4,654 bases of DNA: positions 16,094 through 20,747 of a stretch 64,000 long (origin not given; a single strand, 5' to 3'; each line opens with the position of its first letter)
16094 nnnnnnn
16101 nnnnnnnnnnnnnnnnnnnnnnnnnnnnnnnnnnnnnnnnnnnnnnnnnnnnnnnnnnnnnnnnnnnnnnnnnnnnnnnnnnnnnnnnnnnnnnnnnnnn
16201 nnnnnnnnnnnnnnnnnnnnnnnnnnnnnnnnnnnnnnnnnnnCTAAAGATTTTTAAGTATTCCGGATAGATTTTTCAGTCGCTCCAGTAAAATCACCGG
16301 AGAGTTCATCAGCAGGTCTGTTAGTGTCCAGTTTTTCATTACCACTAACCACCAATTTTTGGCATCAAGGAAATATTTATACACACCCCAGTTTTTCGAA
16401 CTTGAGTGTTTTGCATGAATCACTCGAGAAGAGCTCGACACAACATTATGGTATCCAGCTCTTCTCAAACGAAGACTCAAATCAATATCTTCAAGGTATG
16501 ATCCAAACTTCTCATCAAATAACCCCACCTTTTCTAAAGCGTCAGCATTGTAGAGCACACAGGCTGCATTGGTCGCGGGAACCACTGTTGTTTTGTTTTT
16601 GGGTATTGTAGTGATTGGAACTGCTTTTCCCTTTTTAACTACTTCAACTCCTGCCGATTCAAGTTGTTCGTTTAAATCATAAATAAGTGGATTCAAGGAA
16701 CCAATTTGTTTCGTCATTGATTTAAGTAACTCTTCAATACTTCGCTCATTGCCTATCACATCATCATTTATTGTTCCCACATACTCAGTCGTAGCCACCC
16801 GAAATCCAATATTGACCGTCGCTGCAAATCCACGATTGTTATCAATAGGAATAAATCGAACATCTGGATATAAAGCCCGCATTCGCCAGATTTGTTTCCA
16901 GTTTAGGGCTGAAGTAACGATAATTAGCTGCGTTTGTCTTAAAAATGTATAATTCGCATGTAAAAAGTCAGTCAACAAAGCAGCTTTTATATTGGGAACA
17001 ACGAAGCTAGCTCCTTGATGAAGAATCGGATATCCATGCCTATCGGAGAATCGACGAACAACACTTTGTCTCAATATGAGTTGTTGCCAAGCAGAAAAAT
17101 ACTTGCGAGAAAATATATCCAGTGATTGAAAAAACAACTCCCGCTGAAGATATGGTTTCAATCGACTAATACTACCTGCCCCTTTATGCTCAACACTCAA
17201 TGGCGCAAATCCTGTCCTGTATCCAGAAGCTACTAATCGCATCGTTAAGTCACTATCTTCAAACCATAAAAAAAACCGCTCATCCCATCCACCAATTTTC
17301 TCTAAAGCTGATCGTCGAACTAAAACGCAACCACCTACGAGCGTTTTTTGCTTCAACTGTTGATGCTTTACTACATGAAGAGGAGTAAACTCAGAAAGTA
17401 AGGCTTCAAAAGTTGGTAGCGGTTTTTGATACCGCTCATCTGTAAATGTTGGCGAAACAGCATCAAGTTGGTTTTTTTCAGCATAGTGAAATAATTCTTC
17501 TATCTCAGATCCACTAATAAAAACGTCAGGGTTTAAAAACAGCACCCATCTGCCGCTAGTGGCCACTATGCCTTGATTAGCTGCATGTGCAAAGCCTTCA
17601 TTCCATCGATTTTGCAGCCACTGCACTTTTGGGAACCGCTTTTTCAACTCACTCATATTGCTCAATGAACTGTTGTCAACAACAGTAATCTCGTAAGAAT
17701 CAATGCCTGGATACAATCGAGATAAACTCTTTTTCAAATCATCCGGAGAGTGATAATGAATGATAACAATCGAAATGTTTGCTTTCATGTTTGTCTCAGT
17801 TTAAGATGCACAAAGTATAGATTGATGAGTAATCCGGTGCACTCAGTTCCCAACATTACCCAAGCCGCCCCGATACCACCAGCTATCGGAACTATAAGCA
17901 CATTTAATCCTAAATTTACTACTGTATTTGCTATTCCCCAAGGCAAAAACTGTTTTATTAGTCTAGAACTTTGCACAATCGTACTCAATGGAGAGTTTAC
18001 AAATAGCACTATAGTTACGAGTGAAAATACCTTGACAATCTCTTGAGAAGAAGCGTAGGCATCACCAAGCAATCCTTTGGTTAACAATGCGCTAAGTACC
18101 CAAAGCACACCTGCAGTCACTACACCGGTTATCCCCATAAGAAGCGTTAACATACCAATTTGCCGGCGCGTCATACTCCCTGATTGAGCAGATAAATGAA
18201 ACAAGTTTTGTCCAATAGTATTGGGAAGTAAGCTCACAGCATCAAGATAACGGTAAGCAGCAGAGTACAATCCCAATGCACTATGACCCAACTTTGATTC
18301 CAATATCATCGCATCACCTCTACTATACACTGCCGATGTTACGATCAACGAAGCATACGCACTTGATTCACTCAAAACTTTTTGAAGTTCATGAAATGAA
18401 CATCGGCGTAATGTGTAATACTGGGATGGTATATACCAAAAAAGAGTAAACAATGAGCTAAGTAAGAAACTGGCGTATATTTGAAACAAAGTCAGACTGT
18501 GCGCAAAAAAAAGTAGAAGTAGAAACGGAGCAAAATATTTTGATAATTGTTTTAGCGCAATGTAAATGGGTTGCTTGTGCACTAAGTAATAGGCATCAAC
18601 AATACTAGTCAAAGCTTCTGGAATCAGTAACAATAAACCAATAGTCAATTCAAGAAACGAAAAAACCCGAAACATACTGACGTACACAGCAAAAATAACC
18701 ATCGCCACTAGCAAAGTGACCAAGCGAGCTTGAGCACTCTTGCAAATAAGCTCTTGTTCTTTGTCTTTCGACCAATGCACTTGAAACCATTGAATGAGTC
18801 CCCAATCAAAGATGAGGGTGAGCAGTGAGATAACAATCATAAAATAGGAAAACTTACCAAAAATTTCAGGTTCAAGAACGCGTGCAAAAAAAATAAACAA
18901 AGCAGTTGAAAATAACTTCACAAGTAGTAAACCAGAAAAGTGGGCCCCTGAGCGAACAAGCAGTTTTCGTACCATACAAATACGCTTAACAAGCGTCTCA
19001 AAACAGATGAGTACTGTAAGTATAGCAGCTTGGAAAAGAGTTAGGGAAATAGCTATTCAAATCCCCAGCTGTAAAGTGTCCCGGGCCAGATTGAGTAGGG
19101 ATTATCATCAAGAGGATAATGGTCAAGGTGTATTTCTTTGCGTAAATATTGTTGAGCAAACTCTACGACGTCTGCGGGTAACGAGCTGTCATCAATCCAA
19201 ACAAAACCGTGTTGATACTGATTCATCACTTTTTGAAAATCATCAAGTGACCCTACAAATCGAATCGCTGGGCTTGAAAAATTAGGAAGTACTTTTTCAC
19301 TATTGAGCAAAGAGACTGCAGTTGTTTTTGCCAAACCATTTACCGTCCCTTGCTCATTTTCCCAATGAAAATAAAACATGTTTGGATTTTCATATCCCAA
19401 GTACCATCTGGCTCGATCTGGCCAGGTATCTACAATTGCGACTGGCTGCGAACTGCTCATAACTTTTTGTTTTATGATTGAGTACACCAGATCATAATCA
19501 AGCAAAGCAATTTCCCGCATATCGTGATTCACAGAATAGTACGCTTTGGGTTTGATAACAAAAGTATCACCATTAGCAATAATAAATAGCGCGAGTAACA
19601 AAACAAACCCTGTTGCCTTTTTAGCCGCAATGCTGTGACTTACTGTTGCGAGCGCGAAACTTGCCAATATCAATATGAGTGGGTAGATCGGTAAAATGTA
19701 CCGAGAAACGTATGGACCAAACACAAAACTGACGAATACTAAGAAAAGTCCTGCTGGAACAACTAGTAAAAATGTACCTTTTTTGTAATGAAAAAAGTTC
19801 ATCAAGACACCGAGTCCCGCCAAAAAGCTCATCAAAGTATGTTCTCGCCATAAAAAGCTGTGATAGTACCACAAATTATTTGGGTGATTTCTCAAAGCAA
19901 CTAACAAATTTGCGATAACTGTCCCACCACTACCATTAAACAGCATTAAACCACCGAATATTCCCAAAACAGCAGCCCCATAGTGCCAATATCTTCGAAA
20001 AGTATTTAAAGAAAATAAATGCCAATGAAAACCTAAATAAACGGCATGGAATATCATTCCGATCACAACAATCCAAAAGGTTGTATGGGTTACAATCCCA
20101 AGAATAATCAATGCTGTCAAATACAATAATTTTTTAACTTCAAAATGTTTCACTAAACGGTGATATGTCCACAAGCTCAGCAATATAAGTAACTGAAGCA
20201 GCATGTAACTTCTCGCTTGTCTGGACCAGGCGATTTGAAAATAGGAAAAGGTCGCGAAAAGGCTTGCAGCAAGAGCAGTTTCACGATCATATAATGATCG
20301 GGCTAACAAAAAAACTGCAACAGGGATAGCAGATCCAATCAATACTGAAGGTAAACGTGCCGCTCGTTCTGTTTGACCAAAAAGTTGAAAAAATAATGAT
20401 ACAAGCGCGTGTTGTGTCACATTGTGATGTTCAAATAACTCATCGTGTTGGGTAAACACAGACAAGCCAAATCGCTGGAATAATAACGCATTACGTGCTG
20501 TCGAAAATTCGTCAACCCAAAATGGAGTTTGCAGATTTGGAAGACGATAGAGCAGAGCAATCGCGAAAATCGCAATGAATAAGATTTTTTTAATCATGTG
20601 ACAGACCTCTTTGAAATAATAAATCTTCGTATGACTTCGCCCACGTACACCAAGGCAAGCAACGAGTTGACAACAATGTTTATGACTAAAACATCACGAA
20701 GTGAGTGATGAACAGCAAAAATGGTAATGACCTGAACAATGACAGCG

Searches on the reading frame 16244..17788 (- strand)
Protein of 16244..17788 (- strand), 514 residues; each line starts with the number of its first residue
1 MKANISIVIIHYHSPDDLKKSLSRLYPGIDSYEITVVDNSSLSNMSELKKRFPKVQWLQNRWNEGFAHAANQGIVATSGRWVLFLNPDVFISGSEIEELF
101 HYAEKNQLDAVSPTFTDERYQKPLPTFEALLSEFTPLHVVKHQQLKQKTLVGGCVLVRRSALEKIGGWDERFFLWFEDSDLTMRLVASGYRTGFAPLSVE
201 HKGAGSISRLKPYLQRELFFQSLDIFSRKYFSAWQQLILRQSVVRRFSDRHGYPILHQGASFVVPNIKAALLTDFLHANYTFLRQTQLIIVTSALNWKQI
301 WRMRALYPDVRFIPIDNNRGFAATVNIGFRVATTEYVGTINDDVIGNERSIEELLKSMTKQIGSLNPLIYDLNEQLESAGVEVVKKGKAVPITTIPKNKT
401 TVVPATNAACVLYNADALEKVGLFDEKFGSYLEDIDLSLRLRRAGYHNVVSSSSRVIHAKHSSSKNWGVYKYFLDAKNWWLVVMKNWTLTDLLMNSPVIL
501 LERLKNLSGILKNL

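Call 8: search_protein_families(library=pfam, proteins=[window:16244-17788:-], max_evalue=0.01)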
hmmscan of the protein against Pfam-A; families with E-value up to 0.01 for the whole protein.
window:16244-17788:- (514 aa): 8 families
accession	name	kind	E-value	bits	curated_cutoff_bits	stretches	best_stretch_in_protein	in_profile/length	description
PF00535.33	Glycos_transf_2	-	1.6e-27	97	23.3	2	6-166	1-168/168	Glycosyl transferase family 2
PF13641.12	Glyco_tranf_2_3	-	8.3e-18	65.7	27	2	38-198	40-207/230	Glycosyltransferase like family 2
PF13632.12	Glyco_trans_2_3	-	9.1e-17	62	27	2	81-202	1-124/198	Glycosyl transferase family group 2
PF10111.15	Glyco_tranf_2_2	-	3.9e-13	50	27.3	2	320-474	68-232/276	Glycosyltransferase like family 2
PF13506.12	Glyco_transf_21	-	7.2e-10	39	21.7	1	74-220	26-172/174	Glycosyl transferase family 21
PF02709.20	Glyco_transf_7C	-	3.8e-09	36.5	23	1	142-197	11-67/78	N-terminal domain of galactosyltransferase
PF12804.13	NTP_transf_3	-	0.0011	19.6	27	0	52-152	57-128/160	MobA-like NTP transferase domain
PF13712.12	Glyco_tranf_2_5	-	0.0013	18.9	27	0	429-458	158-189/210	Glycosyltransferase like family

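Call 44: search_protein_families(library=ncbifam, proteins=[window:16244-17788:-], max_evalue=0.001)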
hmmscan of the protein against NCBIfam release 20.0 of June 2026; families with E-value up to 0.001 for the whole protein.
window:16244-17788:- (514 aa): 15 families
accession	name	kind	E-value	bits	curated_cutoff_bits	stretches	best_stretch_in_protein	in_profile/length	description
TIGR03965.1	mycofact_glyco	equivalog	4.6e-28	98.3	280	2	4-220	75-296/467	mycofactocin biosynthesis glycosyltransferase MftF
NF041875.1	EPS_EpsD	equivalog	1.2e-22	80.8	370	2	5-237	1-240/325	exopolysaccharide biosynthesis glycosyltransferase EpsD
TIGR01556.1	rhamnosyltran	subfamily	3e-22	79.1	200.55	2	21-192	13-190/281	rhamnosyltransferase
TIGR03937.1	PgaC_IcaA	equivalog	1.2e-15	57.4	422.3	2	4-197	46-245/407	poly-beta-1,6-N-acetyl-D-glucosamine synthase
NF007482.0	PRK10073.1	equivalog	3.8e-12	45.9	423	1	3-111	6-118/334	glycosyltransferase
NF050113.1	gal_furan_GlfT1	equivalog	5.3e-11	42.4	330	1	7-246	3-250/290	galactofuranosyltransferase GlfT1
TIGR04283.1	glyco_like_mftF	equivalog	7.3e-11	42.1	182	1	5-192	1-175/221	TIGR04283 family arsenosugar biosynthesis glycosyltransferase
TIGR03469.1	HpnB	hypoth_equivalog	6.8e-08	31.9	379.25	1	58-169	113-230/386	hopene-associated glycosyltransferase HpnB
NF038299.1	EPS_HpsN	equivalog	1.3e-07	30.9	425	1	4-119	2-123/317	hormogonium polysaccharide biosynthesis glycosyltransferase HpsN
NF041394.1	GtaseAglG_Halo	equivalog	2.9e-07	30.1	440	0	309-358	58-107/304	glucosyl-dolichyl phosphate glucuronosyltransferase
NF045692.1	OglycostaseCruG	equivalog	1.1e-06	27.8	600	1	67-195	114-248/386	2'-O-glycosyltransferase CruG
TIGR04195.1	S_glycosyl_SunS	equivalog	6.3e-06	25.3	350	1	5-91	59-144/421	SunS family peptide S-glycosyltransferase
NF047683.1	TeichurnBiosyTuaG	equivalog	8.7e-06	25.5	400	0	3-120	6-125/252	teichuronic acid biosynthesis protein TuaG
NF053739.1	GlytfEpsEBac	equivalog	1.1e-05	24.6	450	0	305-449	53-193/265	glycosyltransferase EpsE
NF038302.1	EPS_HpsE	equivalog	2.5e-05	23.4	300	1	4-130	2-139/307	hormogonium polysaccharide biosynthesis glycosyltransferase HpsE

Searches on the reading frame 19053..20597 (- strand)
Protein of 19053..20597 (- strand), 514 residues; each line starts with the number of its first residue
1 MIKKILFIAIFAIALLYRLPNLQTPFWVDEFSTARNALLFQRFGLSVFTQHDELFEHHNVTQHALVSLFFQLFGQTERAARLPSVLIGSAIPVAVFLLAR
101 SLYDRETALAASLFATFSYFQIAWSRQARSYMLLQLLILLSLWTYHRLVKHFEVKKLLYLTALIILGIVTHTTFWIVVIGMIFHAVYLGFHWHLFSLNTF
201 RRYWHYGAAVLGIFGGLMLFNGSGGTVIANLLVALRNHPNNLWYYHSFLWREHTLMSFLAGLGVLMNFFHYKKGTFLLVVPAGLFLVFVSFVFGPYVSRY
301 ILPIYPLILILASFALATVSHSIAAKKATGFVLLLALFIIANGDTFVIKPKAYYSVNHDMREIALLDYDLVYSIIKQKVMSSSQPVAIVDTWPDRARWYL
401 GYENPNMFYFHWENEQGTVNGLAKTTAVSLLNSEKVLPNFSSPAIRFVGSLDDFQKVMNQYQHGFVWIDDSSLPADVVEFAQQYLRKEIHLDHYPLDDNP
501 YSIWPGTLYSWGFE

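Call 5: search_protein_families(library=pfam, proteins=[window:19053-20597:-], max_evalue=0.01)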
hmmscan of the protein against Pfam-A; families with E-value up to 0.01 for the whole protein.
window:19053-20597:- (514 aa): 1 family
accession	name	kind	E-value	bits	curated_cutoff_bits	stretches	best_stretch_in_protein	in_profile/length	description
PF13231.12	PMT_2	-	2.7e-14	54.1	26.1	1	64-196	8-139/160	Dolichyl-phosphate-mannose-protein mannosyltransferase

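Call 6: search_protein_families(library=ncbifam, proteins=[window:19053-20597:-], max_evalue=0.01)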
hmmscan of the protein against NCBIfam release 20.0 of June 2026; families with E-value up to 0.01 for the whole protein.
window:19053-20597:- (514 aa): 1 family
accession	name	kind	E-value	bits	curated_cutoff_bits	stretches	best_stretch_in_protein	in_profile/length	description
TIGR03663.1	TIGR03663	subfamily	3.4e-08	32.9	126.25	1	5-198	2-189/435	flippase activity-associated protein Agl23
